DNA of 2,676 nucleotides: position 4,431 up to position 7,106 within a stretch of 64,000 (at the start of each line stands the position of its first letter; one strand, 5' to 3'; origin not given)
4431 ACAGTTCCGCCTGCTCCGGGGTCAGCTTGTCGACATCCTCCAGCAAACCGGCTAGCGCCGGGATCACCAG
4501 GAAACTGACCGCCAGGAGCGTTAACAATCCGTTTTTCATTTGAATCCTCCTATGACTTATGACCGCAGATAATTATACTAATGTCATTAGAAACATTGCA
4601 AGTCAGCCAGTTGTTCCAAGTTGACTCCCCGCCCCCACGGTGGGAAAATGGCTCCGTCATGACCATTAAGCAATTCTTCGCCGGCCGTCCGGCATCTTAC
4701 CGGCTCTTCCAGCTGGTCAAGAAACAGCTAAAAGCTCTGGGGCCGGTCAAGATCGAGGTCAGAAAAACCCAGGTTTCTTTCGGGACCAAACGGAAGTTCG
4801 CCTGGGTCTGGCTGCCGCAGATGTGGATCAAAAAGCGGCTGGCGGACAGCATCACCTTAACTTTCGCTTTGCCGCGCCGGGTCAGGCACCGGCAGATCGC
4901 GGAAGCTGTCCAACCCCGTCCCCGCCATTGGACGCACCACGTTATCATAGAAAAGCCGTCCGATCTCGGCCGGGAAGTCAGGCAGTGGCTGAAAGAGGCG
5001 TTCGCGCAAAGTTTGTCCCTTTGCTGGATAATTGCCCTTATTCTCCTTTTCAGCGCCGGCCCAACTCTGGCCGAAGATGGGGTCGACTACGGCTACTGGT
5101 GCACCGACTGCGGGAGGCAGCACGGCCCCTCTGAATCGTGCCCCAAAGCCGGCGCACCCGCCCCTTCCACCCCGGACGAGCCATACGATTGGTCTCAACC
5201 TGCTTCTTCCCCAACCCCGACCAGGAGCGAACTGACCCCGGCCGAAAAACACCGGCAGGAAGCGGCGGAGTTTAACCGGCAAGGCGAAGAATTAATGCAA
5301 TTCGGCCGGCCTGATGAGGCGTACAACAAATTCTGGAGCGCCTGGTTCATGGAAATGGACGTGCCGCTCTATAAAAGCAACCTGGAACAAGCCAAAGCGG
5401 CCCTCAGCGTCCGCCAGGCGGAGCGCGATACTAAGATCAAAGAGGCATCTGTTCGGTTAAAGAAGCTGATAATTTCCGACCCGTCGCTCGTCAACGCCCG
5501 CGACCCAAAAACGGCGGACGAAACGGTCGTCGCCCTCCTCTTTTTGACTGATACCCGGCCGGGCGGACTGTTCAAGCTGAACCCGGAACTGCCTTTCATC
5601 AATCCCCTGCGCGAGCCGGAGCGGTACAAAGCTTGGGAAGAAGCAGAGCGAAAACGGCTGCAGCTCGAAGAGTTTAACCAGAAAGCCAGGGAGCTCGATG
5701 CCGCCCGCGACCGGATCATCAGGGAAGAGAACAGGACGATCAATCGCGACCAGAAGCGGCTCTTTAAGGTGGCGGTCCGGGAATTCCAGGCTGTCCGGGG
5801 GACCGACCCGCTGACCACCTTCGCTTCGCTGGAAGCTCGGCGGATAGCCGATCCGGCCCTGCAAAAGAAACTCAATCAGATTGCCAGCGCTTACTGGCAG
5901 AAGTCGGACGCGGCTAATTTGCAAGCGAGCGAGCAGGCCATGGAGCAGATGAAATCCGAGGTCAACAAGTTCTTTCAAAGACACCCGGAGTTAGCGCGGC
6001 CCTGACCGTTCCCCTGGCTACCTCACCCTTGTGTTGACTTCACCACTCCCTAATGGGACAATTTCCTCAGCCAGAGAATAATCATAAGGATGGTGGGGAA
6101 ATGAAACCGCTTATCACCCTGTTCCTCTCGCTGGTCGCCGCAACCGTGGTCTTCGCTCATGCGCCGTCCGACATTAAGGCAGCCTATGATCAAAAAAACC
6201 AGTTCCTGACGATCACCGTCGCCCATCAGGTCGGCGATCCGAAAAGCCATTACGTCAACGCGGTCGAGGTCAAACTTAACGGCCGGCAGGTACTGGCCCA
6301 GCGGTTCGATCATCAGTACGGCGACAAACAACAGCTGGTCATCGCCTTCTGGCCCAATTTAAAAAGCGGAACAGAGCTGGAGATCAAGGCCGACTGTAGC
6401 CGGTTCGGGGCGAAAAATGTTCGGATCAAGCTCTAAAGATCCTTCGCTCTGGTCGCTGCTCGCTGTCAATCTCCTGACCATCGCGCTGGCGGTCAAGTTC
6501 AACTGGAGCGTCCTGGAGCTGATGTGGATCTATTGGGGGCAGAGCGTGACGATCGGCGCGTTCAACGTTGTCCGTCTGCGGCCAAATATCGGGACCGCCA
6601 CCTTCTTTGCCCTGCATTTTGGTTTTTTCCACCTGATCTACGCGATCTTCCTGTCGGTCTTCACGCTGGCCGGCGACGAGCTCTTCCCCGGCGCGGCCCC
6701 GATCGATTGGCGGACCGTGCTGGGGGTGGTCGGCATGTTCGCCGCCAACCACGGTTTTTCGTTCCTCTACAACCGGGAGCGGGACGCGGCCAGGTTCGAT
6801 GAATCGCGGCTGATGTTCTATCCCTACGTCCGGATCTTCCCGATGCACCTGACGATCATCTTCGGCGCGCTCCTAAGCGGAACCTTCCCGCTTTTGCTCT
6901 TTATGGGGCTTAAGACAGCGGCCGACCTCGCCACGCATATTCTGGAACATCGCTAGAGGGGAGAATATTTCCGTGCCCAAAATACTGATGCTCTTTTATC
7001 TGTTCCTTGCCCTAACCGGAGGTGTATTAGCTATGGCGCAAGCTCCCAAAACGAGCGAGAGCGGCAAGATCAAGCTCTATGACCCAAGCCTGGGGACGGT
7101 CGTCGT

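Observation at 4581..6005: DUF5655 domain fused in frame to a signal-peptide/coiled-coil exported region with an internal start signal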

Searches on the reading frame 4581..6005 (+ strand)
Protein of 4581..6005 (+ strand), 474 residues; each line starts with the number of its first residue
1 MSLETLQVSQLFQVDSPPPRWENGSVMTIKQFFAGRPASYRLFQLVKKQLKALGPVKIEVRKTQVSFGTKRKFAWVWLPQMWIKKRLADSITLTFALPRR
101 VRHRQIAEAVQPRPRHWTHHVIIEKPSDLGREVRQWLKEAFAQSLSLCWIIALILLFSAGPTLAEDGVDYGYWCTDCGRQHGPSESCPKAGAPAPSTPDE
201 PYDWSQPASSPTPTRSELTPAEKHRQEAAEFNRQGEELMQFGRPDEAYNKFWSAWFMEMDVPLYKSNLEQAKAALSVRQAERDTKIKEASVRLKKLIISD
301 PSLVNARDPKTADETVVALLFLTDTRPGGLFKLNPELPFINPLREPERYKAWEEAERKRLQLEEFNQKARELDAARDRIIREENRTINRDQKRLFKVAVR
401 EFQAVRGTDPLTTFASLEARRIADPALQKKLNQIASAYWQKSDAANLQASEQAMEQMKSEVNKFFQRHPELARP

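Call 3: search_protein_families(library=pfam, proteins=[window:4581-6005:+], max_evalue=1)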
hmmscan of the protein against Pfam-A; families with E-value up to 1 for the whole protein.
window:4581-6005:+ (474 aa): 3 families
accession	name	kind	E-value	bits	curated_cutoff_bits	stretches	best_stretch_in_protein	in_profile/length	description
PF18899.5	DUF5655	-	4.4e-16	59.3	24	1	30-143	2-108/109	Domain of unknown function (DUF5655)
PF14357.11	DUF4404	-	0.082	14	27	1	417-473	12-69/83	Domain of unknown function (DUF4404)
PF05942.16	PaREP1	-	0.11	12.8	24.4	1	224-296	2-74/115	Archaeal PaREP1/PaREP8 family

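Call 4: search_protein_families(library=ncbifam, proteins=[window:4581-6005:+], max_evalue=1)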
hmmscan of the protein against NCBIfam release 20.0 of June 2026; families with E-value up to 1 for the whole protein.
window:4581-6005:+ (474 aa): 1 family
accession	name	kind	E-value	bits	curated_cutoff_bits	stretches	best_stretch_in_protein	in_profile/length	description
NF009947.0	PRK13411.1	equivalog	0.087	10.8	1002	1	350-459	515-622/662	molecular chaperone DnaK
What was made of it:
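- Closest known: Unnamed exported family. Different: The family has no Pfam or NCBIfam model (calls 3, 4).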

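Call 44: list_cluster_members(proteins=[P0001, window:4581-6005:+])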
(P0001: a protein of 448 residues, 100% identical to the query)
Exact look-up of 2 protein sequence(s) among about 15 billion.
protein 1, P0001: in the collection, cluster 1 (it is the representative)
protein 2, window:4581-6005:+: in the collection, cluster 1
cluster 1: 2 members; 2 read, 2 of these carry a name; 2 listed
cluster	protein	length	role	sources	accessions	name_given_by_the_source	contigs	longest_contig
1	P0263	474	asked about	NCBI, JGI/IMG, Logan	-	hypothetical protein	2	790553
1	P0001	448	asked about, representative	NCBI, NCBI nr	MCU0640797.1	MAG: DUF5655 domain-containing protein [Candidatus Margulisbacteria bacterium] | DUF5655 domain-containing protein [Candidatus Margulisiibacteriota bacterium]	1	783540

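Call 45: find_encoding_contigs(protein=window:4581-6005:+, flank=1500, max_places=10)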
Protein window:4581-6005:+ (474 aa): 5 contigs read that carry it; 4 places shown.
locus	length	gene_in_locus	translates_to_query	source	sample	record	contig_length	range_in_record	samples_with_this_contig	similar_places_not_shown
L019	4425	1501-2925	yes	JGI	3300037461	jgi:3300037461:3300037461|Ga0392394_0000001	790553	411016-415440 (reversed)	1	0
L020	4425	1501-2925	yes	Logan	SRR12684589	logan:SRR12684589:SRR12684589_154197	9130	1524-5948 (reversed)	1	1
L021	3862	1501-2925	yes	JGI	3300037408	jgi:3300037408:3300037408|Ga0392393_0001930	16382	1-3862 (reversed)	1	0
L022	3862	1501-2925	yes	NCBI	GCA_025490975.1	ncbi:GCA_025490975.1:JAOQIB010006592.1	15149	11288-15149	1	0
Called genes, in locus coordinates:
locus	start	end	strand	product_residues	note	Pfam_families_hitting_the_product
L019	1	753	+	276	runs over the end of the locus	PF02517:Rce1-like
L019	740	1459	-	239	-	-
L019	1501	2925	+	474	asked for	PF18899:DUF5655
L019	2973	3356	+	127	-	-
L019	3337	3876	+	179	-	PF20108:DUF6498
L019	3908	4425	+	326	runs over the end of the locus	PF01641:SelR, PF01625:PMSR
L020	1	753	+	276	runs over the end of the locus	PF02517:Rce1-like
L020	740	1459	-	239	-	-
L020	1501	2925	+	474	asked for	PF18899:DUF5655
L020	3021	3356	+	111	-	-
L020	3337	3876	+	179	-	PF20108:DUF6498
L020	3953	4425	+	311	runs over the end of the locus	PF01641:SelR, PF01625:PMSR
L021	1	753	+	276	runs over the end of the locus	PF02517:Rce1-like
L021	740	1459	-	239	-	-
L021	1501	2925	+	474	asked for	PF18899:DUF5655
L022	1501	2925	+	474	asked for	PF18899:DUF5655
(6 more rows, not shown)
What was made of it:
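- Tried and rejected: The 474-aa version was found (call 45).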

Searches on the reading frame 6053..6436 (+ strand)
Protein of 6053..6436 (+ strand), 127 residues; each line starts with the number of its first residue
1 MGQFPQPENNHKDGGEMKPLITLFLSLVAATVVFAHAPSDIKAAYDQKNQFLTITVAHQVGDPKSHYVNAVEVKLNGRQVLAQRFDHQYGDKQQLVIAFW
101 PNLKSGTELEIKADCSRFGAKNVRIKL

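Call 3: search_protein_families(library=pfam, proteins=[window:6053-6436:+], max_evalue=1)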
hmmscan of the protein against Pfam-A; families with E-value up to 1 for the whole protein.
window:6053-6436:+ (127 aa): 1 family
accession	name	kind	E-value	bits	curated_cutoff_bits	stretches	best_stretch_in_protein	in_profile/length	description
PF08770.17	SoxZ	-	0.16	12.1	25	1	64-86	37-59/98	Sulphur oxidation protein SoxZ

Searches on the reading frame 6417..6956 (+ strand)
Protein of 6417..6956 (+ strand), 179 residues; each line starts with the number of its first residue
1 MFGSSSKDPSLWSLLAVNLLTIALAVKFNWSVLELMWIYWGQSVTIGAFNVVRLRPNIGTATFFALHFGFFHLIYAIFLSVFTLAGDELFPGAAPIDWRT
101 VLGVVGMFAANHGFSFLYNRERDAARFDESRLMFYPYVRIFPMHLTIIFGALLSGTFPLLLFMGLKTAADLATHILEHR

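Call 3: search_protein_families(library=pfam, proteins=[window:6417-6956:+], max_evalue=1)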
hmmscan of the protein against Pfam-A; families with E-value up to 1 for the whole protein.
window:6417-6956:+ (179 aa): 1 family
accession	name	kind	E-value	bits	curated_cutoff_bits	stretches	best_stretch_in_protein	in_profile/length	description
PF20108.4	DUF6498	-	1e-38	133.2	23.7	1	4-179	5-199/207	Family of unknown function (DUF6498)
